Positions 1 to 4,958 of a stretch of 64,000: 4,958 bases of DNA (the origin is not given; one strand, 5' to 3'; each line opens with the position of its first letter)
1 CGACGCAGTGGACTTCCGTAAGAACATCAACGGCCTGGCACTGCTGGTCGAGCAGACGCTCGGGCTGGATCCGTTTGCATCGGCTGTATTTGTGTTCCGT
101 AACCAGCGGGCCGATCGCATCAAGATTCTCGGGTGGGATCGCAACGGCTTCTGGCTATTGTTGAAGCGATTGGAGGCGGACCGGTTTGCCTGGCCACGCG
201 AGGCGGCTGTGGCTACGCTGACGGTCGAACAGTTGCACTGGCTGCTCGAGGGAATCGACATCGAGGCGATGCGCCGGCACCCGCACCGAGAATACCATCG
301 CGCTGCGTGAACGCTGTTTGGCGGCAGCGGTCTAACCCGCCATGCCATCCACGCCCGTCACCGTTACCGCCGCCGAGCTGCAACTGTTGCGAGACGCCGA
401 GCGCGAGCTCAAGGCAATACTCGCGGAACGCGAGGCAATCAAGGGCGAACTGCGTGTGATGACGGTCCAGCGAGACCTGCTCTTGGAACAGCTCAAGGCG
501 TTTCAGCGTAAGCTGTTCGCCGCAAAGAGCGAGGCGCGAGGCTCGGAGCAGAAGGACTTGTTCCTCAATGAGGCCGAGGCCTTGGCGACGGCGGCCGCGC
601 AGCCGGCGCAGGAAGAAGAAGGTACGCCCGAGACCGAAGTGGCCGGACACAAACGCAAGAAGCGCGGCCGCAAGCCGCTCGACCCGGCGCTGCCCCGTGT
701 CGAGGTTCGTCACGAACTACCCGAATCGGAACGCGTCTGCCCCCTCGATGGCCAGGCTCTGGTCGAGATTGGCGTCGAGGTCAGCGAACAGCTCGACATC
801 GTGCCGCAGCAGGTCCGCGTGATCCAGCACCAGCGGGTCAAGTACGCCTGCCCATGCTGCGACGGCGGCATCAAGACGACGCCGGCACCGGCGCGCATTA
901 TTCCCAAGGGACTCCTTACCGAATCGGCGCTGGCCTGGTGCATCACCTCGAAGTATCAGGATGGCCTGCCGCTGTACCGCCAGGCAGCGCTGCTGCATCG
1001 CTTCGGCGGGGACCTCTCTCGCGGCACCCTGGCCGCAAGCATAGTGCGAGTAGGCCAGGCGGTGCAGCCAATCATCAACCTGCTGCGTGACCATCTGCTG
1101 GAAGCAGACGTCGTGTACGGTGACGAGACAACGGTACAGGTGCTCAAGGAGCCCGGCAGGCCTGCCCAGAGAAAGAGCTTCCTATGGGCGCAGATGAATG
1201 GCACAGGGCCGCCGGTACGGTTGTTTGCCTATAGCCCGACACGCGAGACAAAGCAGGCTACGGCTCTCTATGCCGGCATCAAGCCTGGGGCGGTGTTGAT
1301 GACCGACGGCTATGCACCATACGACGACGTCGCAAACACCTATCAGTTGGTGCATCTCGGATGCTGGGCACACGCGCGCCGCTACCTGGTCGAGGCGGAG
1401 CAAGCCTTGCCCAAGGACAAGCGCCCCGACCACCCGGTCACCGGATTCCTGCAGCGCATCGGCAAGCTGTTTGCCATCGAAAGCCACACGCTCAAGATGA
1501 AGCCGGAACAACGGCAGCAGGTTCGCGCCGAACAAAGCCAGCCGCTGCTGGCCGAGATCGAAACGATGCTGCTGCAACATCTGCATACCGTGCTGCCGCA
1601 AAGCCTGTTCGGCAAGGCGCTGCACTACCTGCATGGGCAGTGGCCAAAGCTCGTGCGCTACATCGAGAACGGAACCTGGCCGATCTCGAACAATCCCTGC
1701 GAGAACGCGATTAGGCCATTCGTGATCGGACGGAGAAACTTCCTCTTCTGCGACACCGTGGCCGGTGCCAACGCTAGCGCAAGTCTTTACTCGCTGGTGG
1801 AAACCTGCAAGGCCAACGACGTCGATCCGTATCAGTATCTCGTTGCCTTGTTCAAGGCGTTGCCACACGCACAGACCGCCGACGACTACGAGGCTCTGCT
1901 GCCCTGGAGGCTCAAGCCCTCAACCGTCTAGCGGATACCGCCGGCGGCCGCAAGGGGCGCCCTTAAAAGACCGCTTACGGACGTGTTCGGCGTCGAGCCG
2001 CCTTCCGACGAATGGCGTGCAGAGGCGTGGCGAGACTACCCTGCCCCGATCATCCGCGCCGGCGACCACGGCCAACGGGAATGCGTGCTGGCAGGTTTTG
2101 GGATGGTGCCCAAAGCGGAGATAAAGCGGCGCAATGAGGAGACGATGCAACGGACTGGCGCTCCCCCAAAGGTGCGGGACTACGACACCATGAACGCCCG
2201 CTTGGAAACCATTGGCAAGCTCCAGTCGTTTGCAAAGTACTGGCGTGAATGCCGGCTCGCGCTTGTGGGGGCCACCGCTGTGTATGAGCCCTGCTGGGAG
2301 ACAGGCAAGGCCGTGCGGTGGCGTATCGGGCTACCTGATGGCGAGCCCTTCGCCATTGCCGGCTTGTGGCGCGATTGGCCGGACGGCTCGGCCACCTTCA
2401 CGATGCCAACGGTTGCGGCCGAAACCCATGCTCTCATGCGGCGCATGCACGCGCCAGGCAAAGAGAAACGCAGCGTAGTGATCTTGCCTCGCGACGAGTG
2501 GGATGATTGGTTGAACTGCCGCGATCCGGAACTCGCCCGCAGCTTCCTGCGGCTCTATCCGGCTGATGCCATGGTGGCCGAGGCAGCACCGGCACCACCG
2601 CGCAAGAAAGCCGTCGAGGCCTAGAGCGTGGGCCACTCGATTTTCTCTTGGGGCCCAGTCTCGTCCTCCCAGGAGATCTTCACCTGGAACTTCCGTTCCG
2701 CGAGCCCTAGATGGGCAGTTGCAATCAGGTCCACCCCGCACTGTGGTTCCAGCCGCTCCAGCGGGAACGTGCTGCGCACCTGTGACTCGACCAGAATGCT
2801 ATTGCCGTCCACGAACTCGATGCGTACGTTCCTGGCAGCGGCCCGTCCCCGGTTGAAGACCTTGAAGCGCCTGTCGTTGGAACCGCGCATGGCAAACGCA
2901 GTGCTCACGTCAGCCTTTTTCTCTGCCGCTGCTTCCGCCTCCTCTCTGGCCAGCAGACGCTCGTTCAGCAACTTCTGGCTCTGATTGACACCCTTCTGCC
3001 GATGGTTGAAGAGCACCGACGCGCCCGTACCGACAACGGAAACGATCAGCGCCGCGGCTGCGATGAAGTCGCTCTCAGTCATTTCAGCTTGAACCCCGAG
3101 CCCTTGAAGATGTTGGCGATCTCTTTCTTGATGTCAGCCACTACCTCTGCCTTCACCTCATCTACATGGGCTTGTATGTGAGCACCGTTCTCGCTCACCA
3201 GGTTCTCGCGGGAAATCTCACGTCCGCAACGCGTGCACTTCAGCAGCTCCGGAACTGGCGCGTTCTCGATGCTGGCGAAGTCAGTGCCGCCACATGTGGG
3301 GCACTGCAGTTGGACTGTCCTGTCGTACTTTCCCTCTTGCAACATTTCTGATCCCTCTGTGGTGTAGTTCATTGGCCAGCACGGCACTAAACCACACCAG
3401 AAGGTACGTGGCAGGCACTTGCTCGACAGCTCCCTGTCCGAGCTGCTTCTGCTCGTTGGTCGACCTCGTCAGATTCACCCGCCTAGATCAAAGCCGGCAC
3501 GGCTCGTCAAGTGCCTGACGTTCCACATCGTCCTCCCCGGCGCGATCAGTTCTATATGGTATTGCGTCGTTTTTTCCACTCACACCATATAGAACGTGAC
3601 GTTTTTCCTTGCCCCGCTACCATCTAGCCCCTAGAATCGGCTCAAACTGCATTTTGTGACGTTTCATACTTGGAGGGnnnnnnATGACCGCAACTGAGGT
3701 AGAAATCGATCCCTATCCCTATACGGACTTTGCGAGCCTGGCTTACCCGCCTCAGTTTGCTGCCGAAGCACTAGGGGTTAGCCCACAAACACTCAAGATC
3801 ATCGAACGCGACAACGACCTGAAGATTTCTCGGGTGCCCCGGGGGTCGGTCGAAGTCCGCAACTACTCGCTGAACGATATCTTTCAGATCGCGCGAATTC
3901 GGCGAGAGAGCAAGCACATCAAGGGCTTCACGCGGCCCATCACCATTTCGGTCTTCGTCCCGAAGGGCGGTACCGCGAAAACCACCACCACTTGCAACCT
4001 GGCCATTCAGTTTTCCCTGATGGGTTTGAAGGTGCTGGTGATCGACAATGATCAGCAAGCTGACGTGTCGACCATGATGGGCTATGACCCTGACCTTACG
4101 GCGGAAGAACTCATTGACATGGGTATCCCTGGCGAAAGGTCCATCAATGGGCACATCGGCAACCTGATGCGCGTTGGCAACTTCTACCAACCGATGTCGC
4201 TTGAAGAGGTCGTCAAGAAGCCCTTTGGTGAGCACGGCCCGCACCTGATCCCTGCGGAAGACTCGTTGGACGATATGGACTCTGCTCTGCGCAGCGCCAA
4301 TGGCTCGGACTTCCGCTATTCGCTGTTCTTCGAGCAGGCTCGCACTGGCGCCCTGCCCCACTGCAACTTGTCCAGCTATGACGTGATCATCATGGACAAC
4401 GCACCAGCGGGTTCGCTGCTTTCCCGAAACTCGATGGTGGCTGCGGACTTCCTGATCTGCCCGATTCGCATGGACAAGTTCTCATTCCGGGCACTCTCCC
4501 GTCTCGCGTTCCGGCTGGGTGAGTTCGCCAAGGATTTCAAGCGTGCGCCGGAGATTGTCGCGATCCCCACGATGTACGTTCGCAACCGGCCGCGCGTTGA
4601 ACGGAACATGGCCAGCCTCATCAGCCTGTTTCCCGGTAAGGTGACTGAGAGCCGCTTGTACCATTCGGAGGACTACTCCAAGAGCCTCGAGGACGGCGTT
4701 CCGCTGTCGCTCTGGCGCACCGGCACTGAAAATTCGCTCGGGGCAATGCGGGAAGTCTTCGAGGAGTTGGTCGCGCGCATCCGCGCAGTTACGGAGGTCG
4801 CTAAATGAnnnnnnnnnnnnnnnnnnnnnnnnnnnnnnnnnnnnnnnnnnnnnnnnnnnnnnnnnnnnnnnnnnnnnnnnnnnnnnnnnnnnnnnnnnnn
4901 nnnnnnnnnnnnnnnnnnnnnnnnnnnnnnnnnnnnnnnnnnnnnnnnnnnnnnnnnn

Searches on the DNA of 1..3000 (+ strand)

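Call 68: search_dna_similar(query=window:1-3000:+, collection=plasmids, mode=near, max_rows=8)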
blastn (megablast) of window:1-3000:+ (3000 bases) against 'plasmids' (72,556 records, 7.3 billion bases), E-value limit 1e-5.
Records with a match: 58; places in all: 94; records where one place covers at least 80% of the query: 0.
Best place of each record, by identity: >=99% 6; 95-99% 5; 90-95% 4; 80-90% 7; 60-80% 36.
By first word of the organism name: Ralstonia 31; Cupriavidus 13; Burkholderia 11; Paraburkholderia 2; Caballeronia 1.
By predicted mobility (MOB-suite, as given by PLSDB): mobilizable 29; conjugative 25; non-mobilizable 4.
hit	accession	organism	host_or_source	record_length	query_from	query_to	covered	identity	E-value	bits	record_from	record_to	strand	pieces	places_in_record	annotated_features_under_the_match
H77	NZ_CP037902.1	Cupriavidus metallidurans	Soil,gold-copper mine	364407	1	1979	66%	100.0%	0e+0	3655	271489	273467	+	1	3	IS66 family transposase | tnpB: IS66 family insertion sequence element accessory protein TnpB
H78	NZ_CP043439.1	Cupriavidus campinensis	cell culture,soil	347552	1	1978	66%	100.0%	0e+0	3653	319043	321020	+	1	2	IS66 family transposase | tnpB: IS66 family insertion sequence element accessory protein TnpB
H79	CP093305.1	Ralstonia insidiosa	-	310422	1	1978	66%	100.0%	0e+0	3653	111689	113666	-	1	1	IS66 family transposase | tnpB: IS66 family insertion sequence element accessory protein TnpB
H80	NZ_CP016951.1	Cupriavidus taiwanensis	Mimosa,single cell,nodules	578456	1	1978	66%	97.7%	0e+0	3395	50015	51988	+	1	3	tnpB: IS66 family insertion sequence element accessory protein TnpB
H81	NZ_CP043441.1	Cupriavidus campinensis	cell culture,soil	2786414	1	1978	66%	97.2%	0e+0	3349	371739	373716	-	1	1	none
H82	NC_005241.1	Cupriavidus necator H16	-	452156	1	1693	56%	97.3%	0e+0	2878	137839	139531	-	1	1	IS66 family transposase | tnpB: IS66 family insertion sequence element accessory protein TnpB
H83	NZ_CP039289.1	Cupriavidus necator H16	single cell,sludge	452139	1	1693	56%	97.3%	0e+0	2878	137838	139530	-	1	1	IS66 family transposase | tnpB: IS66 family insertion sequence element accessory protein TnpB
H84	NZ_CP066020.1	Cupriavidus necator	-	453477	1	1693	56%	97.3%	0e+0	2878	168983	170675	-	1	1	IS66 family transposase | tnpB: IS66 family insertion sequence element accessory protein TnpB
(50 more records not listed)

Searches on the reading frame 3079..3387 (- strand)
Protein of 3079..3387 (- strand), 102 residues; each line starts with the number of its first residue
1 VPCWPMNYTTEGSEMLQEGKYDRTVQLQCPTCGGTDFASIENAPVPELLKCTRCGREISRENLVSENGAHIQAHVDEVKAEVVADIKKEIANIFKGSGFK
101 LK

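Call 24: search_protein_families(library=pfam, proteins=[window:3079-3387:-], max_evalue=0.01)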
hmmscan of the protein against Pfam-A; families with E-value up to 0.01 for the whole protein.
window:3079-3387:- (102 aa): 3 families
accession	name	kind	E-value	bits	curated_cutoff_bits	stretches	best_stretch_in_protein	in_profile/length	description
PF12760.12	Zn_ribbon_IS1595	-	0.0013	19.1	25.4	1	28-56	20-45/46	Transposase zinc-ribbon domain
PF06827.20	zf-FPG_IleRS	-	0.0017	18.6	21.3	0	50-64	3-17/30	Zinc finger found in FPG and IleRS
PF14354.12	Lar_restr_allev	-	0.0063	17.2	28.6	1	27-61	4-34/58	Restriction alleviation protein Lar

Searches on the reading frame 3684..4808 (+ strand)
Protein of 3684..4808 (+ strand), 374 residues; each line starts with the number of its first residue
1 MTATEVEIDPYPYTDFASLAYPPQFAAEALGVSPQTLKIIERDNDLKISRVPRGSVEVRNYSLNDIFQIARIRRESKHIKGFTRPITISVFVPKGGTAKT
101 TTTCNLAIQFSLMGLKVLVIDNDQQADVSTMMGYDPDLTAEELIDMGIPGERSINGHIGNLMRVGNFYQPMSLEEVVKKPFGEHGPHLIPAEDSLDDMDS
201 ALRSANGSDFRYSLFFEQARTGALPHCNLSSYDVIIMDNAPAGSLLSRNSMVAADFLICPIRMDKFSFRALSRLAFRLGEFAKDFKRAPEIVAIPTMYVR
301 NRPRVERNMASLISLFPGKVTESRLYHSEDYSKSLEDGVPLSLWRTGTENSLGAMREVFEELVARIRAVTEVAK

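Call 24: search_protein_families(library=pfam, proteins=[window:3684-4808:+], max_evalue=0.01)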
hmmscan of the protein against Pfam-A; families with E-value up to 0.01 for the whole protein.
window:3684-4808:+ (374 aa): 6 families
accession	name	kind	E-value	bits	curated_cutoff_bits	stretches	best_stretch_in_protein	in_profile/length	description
PF13614.12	AAA_31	-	1.8e-25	90.3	27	1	87-285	3-171/177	AAA domain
PF01656.29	CbiA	-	2.7e-12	47.2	25.4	1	88-340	1-124/125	CobQ/CobB/MinD/ParA nucleotide binding domain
PF02374.21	ArsA_ATPase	-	1.8e-06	27.9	24.3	1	90-246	5-139/305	Anion-transporting ATPase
PF09140.17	MipZ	-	5.4e-05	23.1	20.7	0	93-133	8-49/262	ATPase MipZ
PF10609.15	ParA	-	9.1e-05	22.4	27.1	1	88-136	6-55/246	NUBPL iron-transfer P-loop NTPase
PF00142.24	Fer4_NifH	-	0.00014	21.9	25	1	92-131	6-45/271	4Fe-4S iron sulfur cluster binding proteins, NifH/frxC family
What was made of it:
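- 3684..4808 (+): parA: 374-aa Walker-type partition ATPase with an N-terminal extension (type Ia-like). Pfam AAA_31 1.8e-25 and CbiA (call 24).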

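Call 85: search_protein_families(library=ncbifam, proteins=[window:3684-4808:+], max_evalue=0.01)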
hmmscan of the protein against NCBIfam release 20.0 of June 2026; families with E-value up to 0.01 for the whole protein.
window:3684-4808:+ (374 aa): 21 families
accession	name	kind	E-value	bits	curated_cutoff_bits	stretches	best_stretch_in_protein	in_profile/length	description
TIGR03453.1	partition_RepA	equivalog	8.9e-19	67.6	348.45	1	25-266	38-269/387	plasmid partitioning protein RepA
NF041546.1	ParA_partition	equivalog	5.4e-17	62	180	2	87-131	1-45/203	ParA family partition ATPase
NF010259.0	PRK13705.1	equivalog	2.9e-15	56.1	725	1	26-140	45-162/388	plasmid-partitioning protein SopA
NF041283.1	PrgP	equivalog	6.5e-10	38.8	400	2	93-132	10-50/297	ParA superfamily DNA segregation protein PrgP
NF010443.0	PRK13869.1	subfamily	1.4e-09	37.3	446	1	73-264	115-284/405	plasmid-partitioning protein RepA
TIGR00345.1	GET3_arsA_TRC40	subfamily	2.9e-07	30.3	135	1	93-131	4-42/299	TRC40/GET3/ArsA family transport-energizing ATPase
TIGR03371.1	cellulose_yhjQ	equivalog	4.2e-07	29.7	157.85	1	87-135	3-51/246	cellulose biosynthesis protein BcsQ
TIGR01969.1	minD_arch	subfamily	1.1e-06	28.1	201.75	1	87-133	2-49/251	cell division ATPase MinD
TIGR01007.1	eps_fam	subfamily_domain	1.5e-05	24.7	108.05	1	89-129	21-61/204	polysaccharide biosynthesis tyrosine autokinase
TIGR01968.1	minD_bact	equivalog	0.00017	21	212.9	1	88-123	4-39/261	septum site-determining protein MinD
TIGR01281.1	DPOR_bchL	equivalog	0.00027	20.4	345.15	1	93-129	7-43/268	ferredoxin:protochlorophyllide reductase (ATP-dependent) iron-sulfur ATP-binding protein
NF009701.0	PRK13230.1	subfamily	0.00033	19.8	350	1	91-132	6-47/291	nitrogenase reductase-like protein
NF008669.0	PRK11670.1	equivalog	0.00077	18.5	348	1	66-133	88-156/369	iron-sulfur cluster carrier protein ApbC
NF053622.1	ATPseBagAMYCTU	equivalog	0.0012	18.4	400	1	92-141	13-62/325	ATPase BagA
NF033200.1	F430_CfbC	exception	0.0021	17.5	402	1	93-132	7-46/260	Ni-sirohydrochlorin a,c-diamide reductive cyclase ATP-dependent reductase subunit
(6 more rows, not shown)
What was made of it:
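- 3684..4808 (+): NCBIfam partition RepA/ParA/SopA hits (call 85).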
